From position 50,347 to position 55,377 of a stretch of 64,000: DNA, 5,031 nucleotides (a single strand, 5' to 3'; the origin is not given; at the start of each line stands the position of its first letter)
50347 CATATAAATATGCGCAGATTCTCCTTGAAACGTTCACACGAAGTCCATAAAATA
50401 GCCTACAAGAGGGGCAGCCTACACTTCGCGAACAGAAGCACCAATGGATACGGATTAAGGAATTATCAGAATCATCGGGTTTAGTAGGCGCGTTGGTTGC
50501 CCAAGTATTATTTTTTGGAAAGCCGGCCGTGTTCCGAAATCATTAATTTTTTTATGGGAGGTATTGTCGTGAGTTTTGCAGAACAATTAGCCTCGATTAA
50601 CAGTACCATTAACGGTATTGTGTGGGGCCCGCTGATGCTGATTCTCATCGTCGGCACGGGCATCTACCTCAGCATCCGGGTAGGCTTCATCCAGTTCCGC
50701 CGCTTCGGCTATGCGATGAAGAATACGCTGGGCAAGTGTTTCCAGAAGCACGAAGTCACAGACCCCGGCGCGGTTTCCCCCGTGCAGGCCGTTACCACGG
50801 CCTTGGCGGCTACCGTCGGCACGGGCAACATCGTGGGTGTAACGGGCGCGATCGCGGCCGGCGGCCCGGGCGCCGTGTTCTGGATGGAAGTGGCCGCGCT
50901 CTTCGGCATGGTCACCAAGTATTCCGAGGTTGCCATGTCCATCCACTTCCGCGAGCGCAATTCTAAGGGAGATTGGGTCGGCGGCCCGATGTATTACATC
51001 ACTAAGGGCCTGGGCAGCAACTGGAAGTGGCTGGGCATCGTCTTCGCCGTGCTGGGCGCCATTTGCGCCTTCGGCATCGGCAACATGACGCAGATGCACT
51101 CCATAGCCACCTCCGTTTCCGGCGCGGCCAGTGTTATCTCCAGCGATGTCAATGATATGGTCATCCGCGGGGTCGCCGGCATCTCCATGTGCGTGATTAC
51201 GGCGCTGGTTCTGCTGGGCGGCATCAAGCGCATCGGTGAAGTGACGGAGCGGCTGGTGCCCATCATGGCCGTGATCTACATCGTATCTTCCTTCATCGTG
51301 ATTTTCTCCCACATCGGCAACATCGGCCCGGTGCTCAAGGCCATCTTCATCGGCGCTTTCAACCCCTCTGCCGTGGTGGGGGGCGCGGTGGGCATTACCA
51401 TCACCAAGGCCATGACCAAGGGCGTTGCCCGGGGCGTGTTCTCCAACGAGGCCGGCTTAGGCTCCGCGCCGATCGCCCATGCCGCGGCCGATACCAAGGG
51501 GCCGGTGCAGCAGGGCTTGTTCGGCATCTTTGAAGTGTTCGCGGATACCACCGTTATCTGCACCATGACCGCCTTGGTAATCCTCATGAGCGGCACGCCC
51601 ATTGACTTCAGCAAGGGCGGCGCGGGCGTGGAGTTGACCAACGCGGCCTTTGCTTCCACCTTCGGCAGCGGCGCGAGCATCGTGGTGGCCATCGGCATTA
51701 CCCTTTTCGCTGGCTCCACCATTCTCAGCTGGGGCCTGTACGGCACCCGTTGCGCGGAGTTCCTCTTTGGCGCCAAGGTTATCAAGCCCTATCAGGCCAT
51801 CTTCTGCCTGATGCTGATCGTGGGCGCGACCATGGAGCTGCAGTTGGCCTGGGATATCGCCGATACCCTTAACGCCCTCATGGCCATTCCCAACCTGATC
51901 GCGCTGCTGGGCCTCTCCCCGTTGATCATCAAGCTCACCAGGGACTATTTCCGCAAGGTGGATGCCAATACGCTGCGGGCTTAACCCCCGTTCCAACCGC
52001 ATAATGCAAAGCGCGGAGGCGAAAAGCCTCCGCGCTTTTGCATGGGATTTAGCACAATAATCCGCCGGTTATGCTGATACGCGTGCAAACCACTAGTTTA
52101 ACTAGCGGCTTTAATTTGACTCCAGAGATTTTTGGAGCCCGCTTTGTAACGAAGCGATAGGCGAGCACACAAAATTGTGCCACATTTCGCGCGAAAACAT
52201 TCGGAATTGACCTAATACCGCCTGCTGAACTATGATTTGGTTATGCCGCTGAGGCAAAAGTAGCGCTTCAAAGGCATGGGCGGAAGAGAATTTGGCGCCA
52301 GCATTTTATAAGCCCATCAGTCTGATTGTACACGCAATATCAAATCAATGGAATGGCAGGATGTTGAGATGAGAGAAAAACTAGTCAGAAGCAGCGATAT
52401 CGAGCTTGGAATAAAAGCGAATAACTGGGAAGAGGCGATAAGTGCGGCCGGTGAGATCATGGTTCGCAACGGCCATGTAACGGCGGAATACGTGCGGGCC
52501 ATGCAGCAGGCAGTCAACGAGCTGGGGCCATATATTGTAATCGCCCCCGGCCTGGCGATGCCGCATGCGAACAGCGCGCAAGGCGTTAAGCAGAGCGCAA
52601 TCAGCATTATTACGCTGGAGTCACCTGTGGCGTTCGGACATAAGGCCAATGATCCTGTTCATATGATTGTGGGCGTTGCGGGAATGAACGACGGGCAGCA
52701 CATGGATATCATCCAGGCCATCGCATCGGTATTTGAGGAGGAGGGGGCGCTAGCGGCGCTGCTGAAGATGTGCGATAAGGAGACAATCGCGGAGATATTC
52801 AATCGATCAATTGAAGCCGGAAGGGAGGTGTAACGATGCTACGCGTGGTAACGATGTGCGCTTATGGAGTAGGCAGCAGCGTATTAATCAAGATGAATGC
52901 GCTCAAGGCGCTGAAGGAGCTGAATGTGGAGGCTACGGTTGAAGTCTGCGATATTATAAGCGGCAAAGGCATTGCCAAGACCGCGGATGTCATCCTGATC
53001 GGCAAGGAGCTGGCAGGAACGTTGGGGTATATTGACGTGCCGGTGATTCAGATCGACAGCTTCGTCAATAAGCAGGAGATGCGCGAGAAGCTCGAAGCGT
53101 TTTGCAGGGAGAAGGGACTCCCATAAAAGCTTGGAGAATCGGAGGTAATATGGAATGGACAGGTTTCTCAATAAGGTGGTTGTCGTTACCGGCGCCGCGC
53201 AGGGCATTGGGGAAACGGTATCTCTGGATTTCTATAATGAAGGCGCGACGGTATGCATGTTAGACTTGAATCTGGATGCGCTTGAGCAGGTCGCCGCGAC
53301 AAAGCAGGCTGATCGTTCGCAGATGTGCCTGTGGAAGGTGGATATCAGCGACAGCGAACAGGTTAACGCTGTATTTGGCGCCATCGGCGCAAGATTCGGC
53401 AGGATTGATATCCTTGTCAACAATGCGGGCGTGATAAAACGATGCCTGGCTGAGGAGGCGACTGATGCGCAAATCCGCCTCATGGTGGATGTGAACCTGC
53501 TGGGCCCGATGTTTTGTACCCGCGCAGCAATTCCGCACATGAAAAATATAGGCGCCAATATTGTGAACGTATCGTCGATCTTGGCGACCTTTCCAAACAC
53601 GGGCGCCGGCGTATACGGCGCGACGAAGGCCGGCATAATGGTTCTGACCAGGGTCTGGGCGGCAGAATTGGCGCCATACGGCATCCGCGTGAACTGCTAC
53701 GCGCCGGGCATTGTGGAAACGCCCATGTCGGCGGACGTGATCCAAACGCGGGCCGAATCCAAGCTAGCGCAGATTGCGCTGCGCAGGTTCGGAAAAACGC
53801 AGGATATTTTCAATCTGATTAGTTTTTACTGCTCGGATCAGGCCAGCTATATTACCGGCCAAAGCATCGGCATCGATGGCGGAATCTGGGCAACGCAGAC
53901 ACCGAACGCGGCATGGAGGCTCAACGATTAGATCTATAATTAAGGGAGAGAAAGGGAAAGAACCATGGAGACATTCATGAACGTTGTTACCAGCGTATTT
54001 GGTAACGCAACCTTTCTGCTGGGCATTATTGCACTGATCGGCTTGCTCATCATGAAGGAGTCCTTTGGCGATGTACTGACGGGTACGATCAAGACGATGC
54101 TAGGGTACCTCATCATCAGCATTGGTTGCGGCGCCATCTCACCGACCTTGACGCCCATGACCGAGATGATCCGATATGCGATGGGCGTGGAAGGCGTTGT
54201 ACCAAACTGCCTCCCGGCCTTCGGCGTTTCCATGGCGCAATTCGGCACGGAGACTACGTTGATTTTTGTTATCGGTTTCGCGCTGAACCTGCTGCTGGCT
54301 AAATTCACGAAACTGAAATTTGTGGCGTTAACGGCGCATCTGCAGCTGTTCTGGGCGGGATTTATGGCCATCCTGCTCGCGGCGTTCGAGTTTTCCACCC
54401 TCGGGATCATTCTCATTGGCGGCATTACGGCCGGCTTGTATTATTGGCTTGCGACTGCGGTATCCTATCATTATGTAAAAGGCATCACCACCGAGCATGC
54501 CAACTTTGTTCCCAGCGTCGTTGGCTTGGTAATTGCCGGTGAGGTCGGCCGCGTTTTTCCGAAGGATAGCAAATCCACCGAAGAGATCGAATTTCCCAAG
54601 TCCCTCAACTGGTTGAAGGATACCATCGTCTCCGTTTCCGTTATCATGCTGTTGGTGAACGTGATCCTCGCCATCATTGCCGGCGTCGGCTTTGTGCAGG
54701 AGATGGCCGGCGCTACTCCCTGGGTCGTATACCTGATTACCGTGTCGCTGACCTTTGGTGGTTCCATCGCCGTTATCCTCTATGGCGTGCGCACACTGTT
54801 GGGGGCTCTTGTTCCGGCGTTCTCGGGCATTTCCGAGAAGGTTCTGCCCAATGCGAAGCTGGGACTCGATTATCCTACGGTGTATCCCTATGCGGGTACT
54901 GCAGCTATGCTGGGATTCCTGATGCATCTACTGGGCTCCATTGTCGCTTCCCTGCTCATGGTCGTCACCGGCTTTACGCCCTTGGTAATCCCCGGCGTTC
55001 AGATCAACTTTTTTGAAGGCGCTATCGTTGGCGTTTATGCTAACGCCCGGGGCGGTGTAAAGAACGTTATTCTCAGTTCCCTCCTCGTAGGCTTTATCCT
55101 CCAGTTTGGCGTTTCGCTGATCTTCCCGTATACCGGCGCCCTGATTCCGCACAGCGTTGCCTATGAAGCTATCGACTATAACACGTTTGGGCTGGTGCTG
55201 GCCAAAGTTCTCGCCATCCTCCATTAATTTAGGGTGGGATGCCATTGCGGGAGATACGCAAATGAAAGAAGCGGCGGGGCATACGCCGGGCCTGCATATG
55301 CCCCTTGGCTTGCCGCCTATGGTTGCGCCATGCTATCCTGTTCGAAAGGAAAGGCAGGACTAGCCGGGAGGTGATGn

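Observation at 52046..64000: Compositionally distinct carbohydrate island combining an ascorbate-family PTS, an SDR, two DeoC-type aldolases, an FGGY kinase and an ABC binding protein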

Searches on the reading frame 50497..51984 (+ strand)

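Call 45: search_protein_families(library=pfam, proteins=[window:50497-51984:+], max_evalue=0.00001)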
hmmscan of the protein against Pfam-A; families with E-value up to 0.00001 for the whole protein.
window:50497-51984:+ (495 aa): 1 family
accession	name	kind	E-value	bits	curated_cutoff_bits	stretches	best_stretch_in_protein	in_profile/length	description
PF01235.23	Na_Ala_symp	-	2.9e-130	435.5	24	1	86-491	6-386/392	Sodium:alanine symporter family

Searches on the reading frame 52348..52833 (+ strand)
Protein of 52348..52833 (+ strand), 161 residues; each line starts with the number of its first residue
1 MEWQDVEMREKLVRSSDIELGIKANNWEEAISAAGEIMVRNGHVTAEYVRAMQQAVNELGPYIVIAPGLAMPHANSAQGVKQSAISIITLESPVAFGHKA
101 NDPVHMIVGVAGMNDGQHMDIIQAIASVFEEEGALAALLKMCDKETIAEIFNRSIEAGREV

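Call 5: search_protein_families(library=pfam, proteins=[window:52348-52833:+])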
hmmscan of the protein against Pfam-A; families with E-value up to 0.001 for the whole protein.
window:52348-52833:+ (161 aa): 1 family
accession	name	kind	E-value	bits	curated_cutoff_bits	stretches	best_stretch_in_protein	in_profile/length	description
PF00359.27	PTS_EIIA_2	-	5.5e-32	111.2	27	1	13-153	3-143/144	Phosphoenolpyruvate-dependent sugar phosphotransferase system, EIIA 2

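Call 6: search_protein_families(library=ncbifam, proteins=[window:52348-52833:+])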
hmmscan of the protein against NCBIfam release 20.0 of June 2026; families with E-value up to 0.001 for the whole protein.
window:52348-52833:+ (161 aa): 8 families
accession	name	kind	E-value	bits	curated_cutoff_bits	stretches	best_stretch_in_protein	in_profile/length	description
NF007694.0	PRK10372.1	equivalog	1.8e-29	102.9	187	1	7-145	2-141/154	PTS ascorbate transporter subunit IIA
NF007358.0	PRK09854.1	equivalog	1.4e-21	77.1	192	1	16-153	10-146/147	PTS mannitol transporter subunit IIA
NF011663.0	PRK15083.1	subfamily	4.8e-17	61.2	589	1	13-152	497-635/639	PTS mannitol transporter subunit IICBA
NF008319.0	PRK11109.1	equivalog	1.7e-11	44.1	302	1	15-151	6-139/376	fused PTS fructose transporter subunit IIA/HPr protein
TIGR00848.1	fruA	subfamily_domain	4.9e-10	39.4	103.5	1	15-135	4-126/129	fructose PTS transporter subunit IIA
NF007293.0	PRK09765.1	equivalog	2.6e-07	29.5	763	1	11-152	6-150/639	PTS 2-O-a-mannosyl-D-glycerate transporter subunit IIABC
NF010351.0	PRK13779.1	equivalog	6.7e-07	28.5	766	1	15-150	6-138/503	bifunctional PTS system fructose-specific transporter subunit IIA/HPr protein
NF007236.0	PRK09665.1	equivalog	3.8e-06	26.7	139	1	19-157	7-147/150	PTS galactitol transporter subunit IIA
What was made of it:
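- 52348..52833 (+): PTS EIIA (mannitol/fructose/ascorbate type). The nearest NCBIfam model is ascorbate IIA, 103 bits against a cut-off of 187 (calls 5, 6).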

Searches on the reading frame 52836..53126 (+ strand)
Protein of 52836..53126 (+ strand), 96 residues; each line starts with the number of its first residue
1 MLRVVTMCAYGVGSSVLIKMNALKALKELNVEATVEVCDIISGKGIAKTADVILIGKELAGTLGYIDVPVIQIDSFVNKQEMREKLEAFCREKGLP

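Call 5: search_protein_families(library=pfam, proteins=[window:52836-53126:+])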
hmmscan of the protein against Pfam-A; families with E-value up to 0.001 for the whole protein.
window:52836-53126:+ (96 aa): 1 family
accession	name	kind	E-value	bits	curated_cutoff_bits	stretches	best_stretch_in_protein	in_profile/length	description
PF02302.22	PTS_IIB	-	1.9e-15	57.7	23.6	1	3-87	1-89/90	PTS system, Lactose/Cellobiose specific IIB subunit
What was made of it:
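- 52836..53126 (+): PTS EIIB. PF02302, 57.7 bits (call 5).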

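Call 6: search_protein_families(library=ncbifam, proteins=[window:52836-53126:+])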
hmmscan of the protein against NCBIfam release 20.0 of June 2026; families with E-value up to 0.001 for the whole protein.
window:52836-53126:+ (96 aa): 2 families
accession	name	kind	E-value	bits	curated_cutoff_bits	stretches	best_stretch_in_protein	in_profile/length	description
NF007094.0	PRK09548.1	equivalog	3.7e-11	42.1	687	1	2-91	503-593/598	PTS ascorbate-specific subunit IIBC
NF007586.0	PRK10222.1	equivalog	3.8e-07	30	138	1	2-64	3-65/101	PTS ascorbate transporter subunit IIB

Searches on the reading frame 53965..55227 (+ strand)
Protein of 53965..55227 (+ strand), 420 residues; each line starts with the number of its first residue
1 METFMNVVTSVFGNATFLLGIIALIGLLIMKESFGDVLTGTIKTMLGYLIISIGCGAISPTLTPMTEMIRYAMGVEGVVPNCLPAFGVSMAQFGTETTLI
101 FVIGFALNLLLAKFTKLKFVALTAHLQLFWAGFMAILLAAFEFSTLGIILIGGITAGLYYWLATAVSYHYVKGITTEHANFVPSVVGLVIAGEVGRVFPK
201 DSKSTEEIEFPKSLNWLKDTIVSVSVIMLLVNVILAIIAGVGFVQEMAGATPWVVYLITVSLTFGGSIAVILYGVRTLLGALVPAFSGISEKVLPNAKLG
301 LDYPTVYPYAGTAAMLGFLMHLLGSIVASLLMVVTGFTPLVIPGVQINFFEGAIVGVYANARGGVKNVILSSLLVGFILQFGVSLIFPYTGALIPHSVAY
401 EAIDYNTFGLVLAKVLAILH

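Call 5: search_protein_families(library=pfam, proteins=[window:53965-55227:+])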
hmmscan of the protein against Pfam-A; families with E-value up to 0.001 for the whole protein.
window:53965-55227:+ (420 aa): 1 family
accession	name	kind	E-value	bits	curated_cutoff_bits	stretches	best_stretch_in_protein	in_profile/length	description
PF03611.19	EIIC-GAT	-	3.6e-84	283.6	24.2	1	11-393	2-384/394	PTS system sugar-specific permease component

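Call 6: search_protein_families(library=ncbifam, proteins=[window:53965-55227:+])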
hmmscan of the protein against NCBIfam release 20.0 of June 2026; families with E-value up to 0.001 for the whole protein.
window:53965-55227:+ (420 aa): 7 families
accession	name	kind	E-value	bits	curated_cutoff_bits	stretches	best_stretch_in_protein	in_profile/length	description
NF006919.1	PRK09410.1-1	equivalog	5.8e-102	341.6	380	1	7-415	3-413/415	PTS ascorbate transporter subunit IIC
NF009553.0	PRK12997.1-5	subfamily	1.8e-100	336.7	423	1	1-419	1-422/426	PTS sugar transporter subunit IIC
NF009549.0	PRK12996.1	equivalog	6.6e-76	255.9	890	1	5-415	7-419/463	PTS ascorbate transporter subunit IIC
NF007094.0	PRK09548.1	equivalog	4.9e-71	239.9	687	1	1-385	5-404/598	PTS ascorbate-specific subunit IIBC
NF009551.0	PRK12997.1-3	equivalog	4e-70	237.2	657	1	7-414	7-415/433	PTS sugar transporter subunit IIC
NF009550.0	PRK12997.1-1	equivalog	4.3e-44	151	583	1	3-415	10-432/447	PTS sugar transporter subunit IIC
NF009552.0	PRK12997.1-4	equivalog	2e-28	99.6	921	1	10-381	14-406/477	PTS sugar transporter subunit IIC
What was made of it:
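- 53965..55227 (+): PTS EIIC of the L-ascorbate (UlaA/SgaT) family. NCBIfam ascorbate IIC scores 341.6, below the cut-off of 380 (calls 5, 6).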
